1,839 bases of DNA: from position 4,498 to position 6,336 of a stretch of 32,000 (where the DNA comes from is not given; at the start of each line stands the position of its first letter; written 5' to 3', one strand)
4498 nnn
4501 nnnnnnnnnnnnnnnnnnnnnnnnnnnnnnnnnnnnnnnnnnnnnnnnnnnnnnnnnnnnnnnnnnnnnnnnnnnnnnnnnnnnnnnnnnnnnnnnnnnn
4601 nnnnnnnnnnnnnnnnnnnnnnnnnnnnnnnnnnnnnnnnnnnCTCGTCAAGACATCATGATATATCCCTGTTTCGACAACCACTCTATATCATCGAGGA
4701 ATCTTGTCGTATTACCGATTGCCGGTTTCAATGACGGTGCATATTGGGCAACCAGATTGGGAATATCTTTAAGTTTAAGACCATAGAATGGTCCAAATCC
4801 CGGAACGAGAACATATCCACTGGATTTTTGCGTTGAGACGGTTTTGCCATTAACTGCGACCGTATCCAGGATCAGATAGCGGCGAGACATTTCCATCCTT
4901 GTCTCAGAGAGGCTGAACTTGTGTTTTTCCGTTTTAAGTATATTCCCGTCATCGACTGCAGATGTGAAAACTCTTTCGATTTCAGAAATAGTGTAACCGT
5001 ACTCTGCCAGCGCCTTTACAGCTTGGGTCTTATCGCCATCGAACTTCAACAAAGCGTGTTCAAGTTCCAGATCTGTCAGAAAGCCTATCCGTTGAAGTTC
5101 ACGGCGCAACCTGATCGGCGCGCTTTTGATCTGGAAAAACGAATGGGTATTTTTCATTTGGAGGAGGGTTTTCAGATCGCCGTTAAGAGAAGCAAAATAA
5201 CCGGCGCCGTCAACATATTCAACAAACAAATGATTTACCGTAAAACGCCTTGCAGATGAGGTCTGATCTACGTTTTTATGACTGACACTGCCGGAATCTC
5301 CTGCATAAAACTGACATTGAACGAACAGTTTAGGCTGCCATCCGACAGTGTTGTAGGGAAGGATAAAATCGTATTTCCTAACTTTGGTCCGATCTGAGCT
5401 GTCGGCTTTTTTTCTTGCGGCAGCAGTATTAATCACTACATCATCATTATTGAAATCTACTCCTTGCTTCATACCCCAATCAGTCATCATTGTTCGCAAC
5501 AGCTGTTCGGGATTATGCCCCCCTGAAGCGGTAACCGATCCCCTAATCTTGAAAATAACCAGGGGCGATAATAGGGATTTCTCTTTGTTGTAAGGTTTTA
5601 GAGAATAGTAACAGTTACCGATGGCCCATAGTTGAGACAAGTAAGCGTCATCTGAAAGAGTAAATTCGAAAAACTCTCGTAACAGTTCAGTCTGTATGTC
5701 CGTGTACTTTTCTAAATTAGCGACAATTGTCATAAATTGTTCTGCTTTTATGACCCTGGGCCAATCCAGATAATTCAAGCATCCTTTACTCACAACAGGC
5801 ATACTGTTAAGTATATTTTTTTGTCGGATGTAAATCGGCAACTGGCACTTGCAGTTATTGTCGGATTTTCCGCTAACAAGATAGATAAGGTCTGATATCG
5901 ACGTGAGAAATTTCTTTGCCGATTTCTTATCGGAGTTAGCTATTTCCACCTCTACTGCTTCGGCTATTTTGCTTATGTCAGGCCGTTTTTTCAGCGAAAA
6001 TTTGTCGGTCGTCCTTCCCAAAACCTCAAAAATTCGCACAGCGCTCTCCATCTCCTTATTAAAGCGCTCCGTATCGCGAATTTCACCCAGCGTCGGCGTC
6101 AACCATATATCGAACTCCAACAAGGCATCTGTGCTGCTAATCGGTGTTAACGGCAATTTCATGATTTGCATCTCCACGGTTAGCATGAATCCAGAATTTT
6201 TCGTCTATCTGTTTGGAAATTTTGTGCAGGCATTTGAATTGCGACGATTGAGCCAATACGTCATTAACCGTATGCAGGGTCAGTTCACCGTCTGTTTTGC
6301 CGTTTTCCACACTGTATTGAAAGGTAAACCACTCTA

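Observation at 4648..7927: Low-GC two-gene island (Zn-ribbon DPPY methyltransferase + unknown 512-aa protein) wedged into a housekeeping gene string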

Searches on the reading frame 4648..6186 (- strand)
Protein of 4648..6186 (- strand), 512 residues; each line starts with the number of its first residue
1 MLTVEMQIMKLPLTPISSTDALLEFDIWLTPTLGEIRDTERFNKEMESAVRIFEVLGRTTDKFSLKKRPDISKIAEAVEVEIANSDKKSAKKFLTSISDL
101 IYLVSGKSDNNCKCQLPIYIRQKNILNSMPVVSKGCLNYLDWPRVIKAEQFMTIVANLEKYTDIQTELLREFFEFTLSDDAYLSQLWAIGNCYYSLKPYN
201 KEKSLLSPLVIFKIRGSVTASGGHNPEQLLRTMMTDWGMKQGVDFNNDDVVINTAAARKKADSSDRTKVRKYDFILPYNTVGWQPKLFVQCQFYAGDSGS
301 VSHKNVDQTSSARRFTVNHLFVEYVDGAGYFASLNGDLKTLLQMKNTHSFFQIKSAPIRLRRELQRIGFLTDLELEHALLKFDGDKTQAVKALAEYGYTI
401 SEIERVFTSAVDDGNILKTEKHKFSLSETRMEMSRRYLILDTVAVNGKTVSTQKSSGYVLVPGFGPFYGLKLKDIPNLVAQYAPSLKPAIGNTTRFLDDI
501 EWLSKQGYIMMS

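Call 5: search_protein_families(library=pfam, proteins=[window:4648-6186:-], max_evalue=1)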
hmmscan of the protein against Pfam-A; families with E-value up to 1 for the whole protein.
window:4648-6186:- (512 aa): 3 families
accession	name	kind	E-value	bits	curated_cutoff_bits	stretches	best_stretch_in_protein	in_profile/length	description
PF04221.18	RelB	-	0.14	12.5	22.4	1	386-413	13-40/82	RelB antitoxin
PF03793.24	PASTA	-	0.17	12.3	23.2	1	386-419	11-44/64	PASTA domain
PF21524.3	SAMD1_WH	-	0.2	12.2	24.5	0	66-88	14-36/63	SAM domain-containing protein 1, WH domain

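Call 6: search_protein_families(library=padloc, proteins=[window:4648-6186:-], max_evalue=1)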
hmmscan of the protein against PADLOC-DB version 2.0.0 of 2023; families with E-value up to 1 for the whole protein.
window:4648-6186:- (512 aa): 1 family
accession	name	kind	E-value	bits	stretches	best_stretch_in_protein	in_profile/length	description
PDLC00386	SduA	-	0.031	11.7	1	132-178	171-216/268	DUF4263 domain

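Call 7: search_protein_families(library=ncbifam, proteins=[window:4648-6186:-], max_evalue=1)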
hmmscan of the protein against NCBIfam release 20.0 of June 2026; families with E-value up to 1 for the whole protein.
window:4648-6186:- (512 aa): 1 family
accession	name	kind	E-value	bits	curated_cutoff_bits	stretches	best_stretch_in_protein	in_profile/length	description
TIGR02271.1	TIGR02271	domain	0.047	13.8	49.75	1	404-452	45-95/115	YsnF/AvaK domain-containing protein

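Call 8: find_homologous_proteins(query=window:4648-6162:-, max_evalue=0.001)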
Query window:4648-6162:- (504 aa): 857 proteins with E <= 0.001 among 8000 candidates; the best 120 are listed.
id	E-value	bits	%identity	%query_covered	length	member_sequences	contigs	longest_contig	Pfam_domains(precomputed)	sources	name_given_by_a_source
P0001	0.0e+0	1115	98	100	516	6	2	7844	-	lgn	-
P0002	2.7e-243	826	72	100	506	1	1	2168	-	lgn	-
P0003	2.5e-240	816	70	100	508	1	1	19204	-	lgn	-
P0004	8.2e-239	811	71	100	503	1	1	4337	-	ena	-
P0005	7.7e-236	801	70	100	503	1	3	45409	-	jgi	jgi:hypothetical protein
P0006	1.0e-235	801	70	100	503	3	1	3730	-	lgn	-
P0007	1.2e-235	801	71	100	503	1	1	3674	-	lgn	-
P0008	4.7e-235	799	69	100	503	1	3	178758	-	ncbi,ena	-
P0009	2.0e-234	797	70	100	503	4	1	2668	-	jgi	jgi:hypothetical protein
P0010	1.1e-233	794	69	100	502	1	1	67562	-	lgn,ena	-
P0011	1.2e-229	781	68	100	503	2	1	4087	-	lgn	-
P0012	1.1e-228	778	69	97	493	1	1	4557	-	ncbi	ncbi:MAG: hypothetical protein V1791_07655 [Pseudomonadota bacterium]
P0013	5.9e-228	775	68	100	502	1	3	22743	-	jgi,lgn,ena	-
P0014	7.8e-228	775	68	100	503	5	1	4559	-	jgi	jgi:hypothetical protein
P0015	4.9e-217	739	65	100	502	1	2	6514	-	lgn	-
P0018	2.3e-150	520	48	100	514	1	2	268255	-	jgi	jgi:hypothetical protein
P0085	3.0e-136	473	44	100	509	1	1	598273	-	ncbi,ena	-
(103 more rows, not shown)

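Call 9: search_solved_structures(query=window:4648-6162:-, max_evalue=10)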
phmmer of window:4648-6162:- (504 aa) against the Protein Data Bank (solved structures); distinct sequences matched with E-value up to 10: 0.

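Call 11: find_encoding_contigs(protein=P0008, flank=8000, max_places=3)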
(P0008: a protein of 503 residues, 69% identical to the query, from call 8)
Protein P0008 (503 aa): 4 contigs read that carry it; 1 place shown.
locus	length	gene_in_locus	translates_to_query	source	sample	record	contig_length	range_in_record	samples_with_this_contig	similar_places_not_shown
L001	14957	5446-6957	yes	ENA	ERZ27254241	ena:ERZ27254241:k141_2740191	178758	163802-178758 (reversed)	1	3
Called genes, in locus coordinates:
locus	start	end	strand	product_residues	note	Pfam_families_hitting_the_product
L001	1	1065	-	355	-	?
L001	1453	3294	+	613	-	PF01541:GIY-YIG, PF27096:UvrC_M, PF22920:UvrC_RNaseH, PF08459:UvrC_RNaseH_dom, PF14520:HHH_5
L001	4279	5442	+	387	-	PF01555:N6_N4_Mtase (weak)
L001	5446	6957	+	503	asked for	-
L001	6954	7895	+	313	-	PF01715:IPPT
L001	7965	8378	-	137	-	PF00334:NDK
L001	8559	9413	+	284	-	PF01435:Peptidase_M48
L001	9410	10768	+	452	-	PF01029:NusB, PF22458:RsmF-B_ferredox, PF01189:Methyltr_RsmB-F, PF13847:Methyltransf_31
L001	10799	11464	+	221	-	PF00834:Ribul_P_3_epim, PF01729:QRPTase_C (faint)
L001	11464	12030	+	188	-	PF00293:NUDIX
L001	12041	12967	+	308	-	PF00072:Response_reg, PF00990:GGDEF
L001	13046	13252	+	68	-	-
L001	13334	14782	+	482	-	PF01841:Transglut_core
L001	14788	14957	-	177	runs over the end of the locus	PF00565:SNase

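Call 12: find_encoding_contigs(protein=P0018, flank=8000, max_places=2)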
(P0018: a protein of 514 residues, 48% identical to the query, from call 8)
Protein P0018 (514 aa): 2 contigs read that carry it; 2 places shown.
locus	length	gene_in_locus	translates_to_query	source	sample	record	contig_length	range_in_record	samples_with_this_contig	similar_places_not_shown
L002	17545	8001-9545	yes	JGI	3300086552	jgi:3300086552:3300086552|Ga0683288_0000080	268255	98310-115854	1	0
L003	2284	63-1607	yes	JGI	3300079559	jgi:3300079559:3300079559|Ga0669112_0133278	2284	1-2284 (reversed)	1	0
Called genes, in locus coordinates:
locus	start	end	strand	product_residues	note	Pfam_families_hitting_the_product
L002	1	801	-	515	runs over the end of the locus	PF00083:Sugar_tr, PF07690:MFS_1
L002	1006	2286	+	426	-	PF00589:Phage_integrase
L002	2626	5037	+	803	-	PF13191:AAA_16 (faint), PF13401:AAA_22 (faint)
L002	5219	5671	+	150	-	PF01068:DNA_ligase_A_M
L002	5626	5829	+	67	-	-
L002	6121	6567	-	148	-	PF03852:Vsr, PF04480:DUF559 (weak)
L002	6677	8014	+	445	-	PF00145:DNA_methylase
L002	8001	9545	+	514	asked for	-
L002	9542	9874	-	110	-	-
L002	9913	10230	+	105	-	PF00486:Trans_reg_C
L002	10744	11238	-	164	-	-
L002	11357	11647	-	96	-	-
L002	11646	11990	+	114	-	-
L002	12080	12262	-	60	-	-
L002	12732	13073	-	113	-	-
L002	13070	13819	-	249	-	PF00589:Phage_integrase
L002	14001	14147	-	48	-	-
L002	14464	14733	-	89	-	-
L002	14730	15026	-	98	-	-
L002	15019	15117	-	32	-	-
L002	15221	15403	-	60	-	-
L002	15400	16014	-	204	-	-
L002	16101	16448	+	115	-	PF12728:HTH_17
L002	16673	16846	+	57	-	-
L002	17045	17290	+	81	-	-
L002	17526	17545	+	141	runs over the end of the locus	-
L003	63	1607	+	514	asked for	-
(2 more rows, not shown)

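Call 13: find_encoding_contigs(protein=P0085, flank=8000, max_places=2)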
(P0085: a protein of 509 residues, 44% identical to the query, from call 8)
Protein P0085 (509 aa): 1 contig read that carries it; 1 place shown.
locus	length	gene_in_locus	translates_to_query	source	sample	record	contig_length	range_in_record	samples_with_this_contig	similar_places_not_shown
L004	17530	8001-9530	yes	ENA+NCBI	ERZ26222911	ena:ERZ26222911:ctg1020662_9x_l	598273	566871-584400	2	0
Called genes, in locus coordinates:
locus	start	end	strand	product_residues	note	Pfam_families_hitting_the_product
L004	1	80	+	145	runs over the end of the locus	-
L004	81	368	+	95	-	-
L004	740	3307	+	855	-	-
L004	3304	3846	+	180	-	-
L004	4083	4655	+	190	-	PF04307:YdjM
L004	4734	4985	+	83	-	-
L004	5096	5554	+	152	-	-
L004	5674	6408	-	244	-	-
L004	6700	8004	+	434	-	PF00145:DNA_methylase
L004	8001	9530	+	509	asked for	-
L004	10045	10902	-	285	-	PF00899:ThiF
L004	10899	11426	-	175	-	-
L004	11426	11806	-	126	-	PF14462:Prok-E2_E (weak)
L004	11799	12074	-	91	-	PF14452:Multi_ubiq (weak)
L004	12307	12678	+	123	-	PF13560:HTH_31, PF12844:HTH_19, PF01381:HTH_3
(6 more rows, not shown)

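Call 18: find_related_loci(query=A1, collection=genome_contigs, flank=6000)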
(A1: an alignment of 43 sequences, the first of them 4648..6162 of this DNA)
Query A1 (504 aa) in genome_contigs; peptide patterns used: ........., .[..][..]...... (x = any residue, [..] = any of these).
126 stretches matched a pattern; 93 encode a relative of the query (tblastn E <= 1e-3); the best 80 are kept; 80 distinct loci.
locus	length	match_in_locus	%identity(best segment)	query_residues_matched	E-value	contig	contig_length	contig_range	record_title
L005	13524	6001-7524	97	1-504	0e+0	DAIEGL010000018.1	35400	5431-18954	MAG TPA_asm: Geobacter sp. isolate clean984 k141_2460003, whole genome shotgun sequence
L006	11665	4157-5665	69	1-504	0e+0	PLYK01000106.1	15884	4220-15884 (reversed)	MAG: Geobacter sp. isolate palsa_1151 73.20120700_P3D.282_contig_170201, whole genome shotgun sequence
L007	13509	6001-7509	68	1-504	0e+0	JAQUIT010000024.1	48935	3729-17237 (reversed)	MAG: Desulfuromonadaceae bacterium isolate STCSWMC_67 NODE_1349_length_48935_cov_56.310646_ST_CSWMC, whole genome shotgu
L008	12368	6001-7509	47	1-502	2e-154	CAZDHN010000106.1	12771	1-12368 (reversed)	MAG TPA_asm: uncultured Planctomycetaceae bacterium isolate binchicken_co181_562 genome assembly, contig: NODE_9123_leng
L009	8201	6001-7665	44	1-504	6e-151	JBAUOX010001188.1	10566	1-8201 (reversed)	MAG: Isosphaeraceae bacterium isolate MFD09680_ilm_asm_bin1 k127_214894, whole genome shotgun sequence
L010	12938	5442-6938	46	1-502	4e-151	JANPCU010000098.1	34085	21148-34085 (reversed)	MAG: Planctomycetota bacterium isolate VAR_78_metabat_466 VAR_78_k141_1526769, whole genome shotgun sequence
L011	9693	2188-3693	48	1-502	7e-151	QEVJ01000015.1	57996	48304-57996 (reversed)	MAG: Planctomycetota bacterium isolate PLA5 J3_scaffold_417, whole genome shotgun sequence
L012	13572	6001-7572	45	1-502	6e-150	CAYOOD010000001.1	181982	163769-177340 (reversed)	MAG TPA_asm: uncultured bacterium isolate binchicken_co135_64 genome assembly, contig: NODE_158_length_181982_cov_25.926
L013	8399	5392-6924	47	1-502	3e-150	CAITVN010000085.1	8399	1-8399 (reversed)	MAG: Oligoflexia bacterium isolate LJ_bin-4497 genome assembly, contig: bin-4497:085/244, whole genome shotgun sequence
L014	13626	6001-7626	45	1-504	8e-150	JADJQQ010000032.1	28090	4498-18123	MAG: Candidatus Competibacteraceae bacterium isolate Fred_18-Q3-R57-64_MAXAC.287 tig01548833-10-281670, whole genome sho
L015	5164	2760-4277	46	1-502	4e-151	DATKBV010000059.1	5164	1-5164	MAG TPA_asm: Pirellulaceae bacterium isolate SMAG_U14429 k141_2107727, whole genome shotgun sequence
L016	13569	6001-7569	47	1-504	3e-147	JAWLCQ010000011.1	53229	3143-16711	MAG: Phycisphaerae bacterium isolate 15dZY3.bin.65 NODE_954_length_53229_cov_6.256428, whole genome shotgun sequence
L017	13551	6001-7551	45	1-502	3e-146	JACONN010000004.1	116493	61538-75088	MAG: Hormoscilla sp. GM7CHS1pb tig00001526, whole genome shotgun sequence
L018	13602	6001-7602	43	1-503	1e-145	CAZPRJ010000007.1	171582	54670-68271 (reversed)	MAG TPA_asm: uncultured Microcoleus sp. isolate SRP063590_co1_133 genome assembly, contig: NODE_78_length_171582_cov_6.9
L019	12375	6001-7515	44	1-501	8e-145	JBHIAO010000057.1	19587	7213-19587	MAG: Anaerolineae bacterium isolate K_2_bin.73 NODE_1219_length_19587_cov_11.683135, whole genome shotgun sequence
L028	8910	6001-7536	42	1-504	7e-132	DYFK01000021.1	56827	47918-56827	MAG TPA_asm: Hydrogenophilus sp. isolate BE2011_66_48 Afr_mines_BE2011_222_length_56827_cov_17_510234, whole genome shot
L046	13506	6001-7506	38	1-501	5e-115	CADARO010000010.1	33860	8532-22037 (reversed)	MAG: uncultured Clostridiales bacterium isolate RUG13560 genome assembly, contig: RUG13560_asm_10, whole genome shotgun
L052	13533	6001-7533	40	1-500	4e-113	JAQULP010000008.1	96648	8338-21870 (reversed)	MAG: Sulfuricurvum sp. isolate STD1_133 NODE_462_length_96648_cov_6.015706_Sandtown_D1, whole genome shotgun sequence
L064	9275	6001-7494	37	1-503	2e-102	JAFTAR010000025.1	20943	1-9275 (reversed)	MAG: Prevotella sp. isolate RGIG3646 Goat_Rumen.Co__c387581, whole genome shotgun sequence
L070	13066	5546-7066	38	1-503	3e-99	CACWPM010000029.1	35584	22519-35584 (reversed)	MAG: Fibrobacter succinogenes isolate RUG10790 genome assembly, contig: RUG10790_asm_29, whole genome shotgun sequence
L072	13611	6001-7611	39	1-501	1e-97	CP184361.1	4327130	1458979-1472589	Pseudomonas sp. P3C3 chromosome, complete genome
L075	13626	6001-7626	36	1-504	7e-96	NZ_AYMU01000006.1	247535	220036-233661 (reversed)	Pseudomonas sp. PH1b Contig6, whole genome shotgun sequence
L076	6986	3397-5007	37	1-501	2e-95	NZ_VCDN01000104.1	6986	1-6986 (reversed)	Xenorhabdus santafensis strain 12 WTCHG_223154_282_1_contig_105, whole genome shotgun sequence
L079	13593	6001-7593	36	1-495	3e-91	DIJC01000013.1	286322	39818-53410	MAG TPA_asm: Enterobacteriaceae bacterium UBA5654 UBA5654_contig_57, whole genome shotgun sequence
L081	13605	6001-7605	35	1-499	7e-90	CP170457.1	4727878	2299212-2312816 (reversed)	MAG: Aestuariibacter sp. isolate tig00000066 chromosome, complete genome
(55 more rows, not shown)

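Call 19: search_dna_similar(query=window:4648-6162:-, collection=plasmids, mode=protein, max_rows=15)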
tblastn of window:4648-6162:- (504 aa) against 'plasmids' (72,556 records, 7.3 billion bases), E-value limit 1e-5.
No match.

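Call 23: search_protein_families(library=pfam, proteins=[L028:5150-6004:+, L046:7515-8264:+, L052:7565-8815:+, L064:7511-8284:+, L070:7084-7836:+, L072:4666-6057:-, L075:4662-5918:-, L076:2026-3330:-, L079:4662-5942:-, L081:4628-5989:-], max_evalue=0.01)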
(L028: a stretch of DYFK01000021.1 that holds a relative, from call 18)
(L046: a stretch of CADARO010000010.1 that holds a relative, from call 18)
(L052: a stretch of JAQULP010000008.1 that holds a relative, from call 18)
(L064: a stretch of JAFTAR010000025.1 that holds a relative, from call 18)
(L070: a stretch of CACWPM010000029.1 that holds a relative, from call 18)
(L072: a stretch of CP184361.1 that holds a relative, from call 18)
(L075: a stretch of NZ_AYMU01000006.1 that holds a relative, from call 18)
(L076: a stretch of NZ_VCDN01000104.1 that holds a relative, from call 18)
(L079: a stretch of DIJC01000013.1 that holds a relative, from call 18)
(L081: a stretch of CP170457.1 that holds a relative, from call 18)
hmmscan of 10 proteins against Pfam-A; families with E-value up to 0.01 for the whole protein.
L028:5150-6004:+ (284 aa): 2 families
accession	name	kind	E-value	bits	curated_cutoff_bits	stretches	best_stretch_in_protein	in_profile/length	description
PF01555.25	N6_N4_Mtase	-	5.5e-14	53.1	26.7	1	108-260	70-220/221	DNA methylase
PF01170.24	UPF0020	-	0.0084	16.3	22.3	0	219-234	26-41/197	RMKL-like, methyltransferase domain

L046:7515-8264:+ (249 aa): 1 family
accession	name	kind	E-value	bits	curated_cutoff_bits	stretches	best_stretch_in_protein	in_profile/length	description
PF01555.25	N6_N4_Mtase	-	1.2e-16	61.8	26.7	1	95-239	70-220/221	DNA methylase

L052:7565-8815:+ (416 aa): 2 families
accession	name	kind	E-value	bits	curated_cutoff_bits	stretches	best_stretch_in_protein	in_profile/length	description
PF01555.25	N6_N4_Mtase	-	5.2e-34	118.6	26.7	1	61-379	1-217/221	DNA methylase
PF02086.21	MethyltransfD12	-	0.00016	22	22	0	54-88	169-207/253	D12 class N6 adenine-specific DNA methyltransferase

L064:7511-8284:+ (257 aa): 1 family
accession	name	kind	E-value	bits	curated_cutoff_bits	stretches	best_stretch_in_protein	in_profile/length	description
PF01555.25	N6_N4_Mtase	-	2.2e-21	77.3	26.7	1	93-239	68-220/221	DNA methylase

L070:7084-7836:+ (250 aa): 1 family
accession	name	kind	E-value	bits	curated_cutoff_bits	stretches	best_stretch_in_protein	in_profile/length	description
PF01555.25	N6_N4_Mtase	-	2.6e-20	73.8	26.7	1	94-240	68-220/221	DNA methylase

L072:4666-6057:- (463 aa): 3 families
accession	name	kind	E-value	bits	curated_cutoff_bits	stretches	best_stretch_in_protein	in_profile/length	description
PF01555.25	N6_N4_Mtase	-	4.7e-36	125.2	26.7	1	107-418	1-210/221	DNA methylase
PF03602.21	Cons_hypoth95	-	0.00012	22.3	24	0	75-121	82-128/182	Conserved hypothetical protein 95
PF02086.21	MethyltransfD12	-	0.00047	20.4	22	0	74-128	142-201/253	D12 class N6 adenine-specific DNA methyltransferase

L075:4662-5918:- (418 aa): 3 families
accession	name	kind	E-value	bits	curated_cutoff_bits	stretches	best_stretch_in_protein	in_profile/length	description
PF01555.25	N6_N4_Mtase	-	5.5e-38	131.6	26.7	1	66-363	1-203/221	DNA methylase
PF03602.21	Cons_hypoth95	-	0.0055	16.8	24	0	47-79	96-127/182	Conserved hypothetical protein 95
PF02086.21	MethyltransfD12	-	0.0061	16.8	22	0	63-96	173-210/253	D12 class N6 adenine-specific DNA methyltransferase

L076:2026-3330:- (434 aa): 1 family
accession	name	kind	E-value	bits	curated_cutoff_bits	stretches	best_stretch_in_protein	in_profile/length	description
PF01555.25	N6_N4_Mtase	-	4.2e-39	135.2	26.7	1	65-367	1-205/221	DNA methylase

L079:4662-5942:- (426 aa): 1 family
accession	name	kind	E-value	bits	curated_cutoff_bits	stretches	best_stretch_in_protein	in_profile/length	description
PF01555.25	N6_N4_Mtase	-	1.4e-33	117.2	26.7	1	66-365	1-204/221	DNA methylase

L081:4628-5989:- (453 aa): 1 family
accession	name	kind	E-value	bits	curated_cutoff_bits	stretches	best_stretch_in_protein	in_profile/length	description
PF01555.25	N6_N4_Mtase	-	1.2e-33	117.4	26.7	1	83-384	1-204/221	DNA methylase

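Call 24: predict_structure(alignment_id=A1)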
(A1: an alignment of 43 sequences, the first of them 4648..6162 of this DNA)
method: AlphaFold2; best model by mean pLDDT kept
length: 504 residues; sequences in the alignment: 43
mean_pLDDT: 84.3   pTM: 0.67
mean pLDDT of the five models: 84.3, 83.8, 83.3, 82.2, 81.2
residues with pLDDT >= 90: 264; 70-90: 165; 50-70: 51; < 50: 24
segments of 3 or more residues with pLDDT < 50: 23-26, 209-215, 287-295
pLDDT, mean of each block of 10 residues (from residue 1): 86 81 57 84 94 89 91 91 93 82 78 83 90 89 93 91 92 90 93 85 65 59 94 92 66 55 85 87 59 49 69 77 55 77 88 94 97 96 96 95 94 91 96 96 83 92 96 95 93 93 87
secondary structure, 60 per line:
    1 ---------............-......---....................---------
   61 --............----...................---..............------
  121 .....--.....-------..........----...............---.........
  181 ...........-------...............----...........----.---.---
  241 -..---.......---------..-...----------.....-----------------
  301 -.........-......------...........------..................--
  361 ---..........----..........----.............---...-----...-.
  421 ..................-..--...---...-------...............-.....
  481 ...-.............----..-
elements in order: H10-21 H23-28 H32-51 H63-74 H79-97 H101-114 E121-125 E128-132 H140-149 H154-168 H172-191 H199-213 H218-228 H247-253 E266-268 E279-283 H302-310 E312-317 H324-334 E341-344 H345-358 H364-373 H378-387 H392-404 E408-410 E416-418 H420-438 E450-452 E460-463 H464-474 H476-483 H485-497
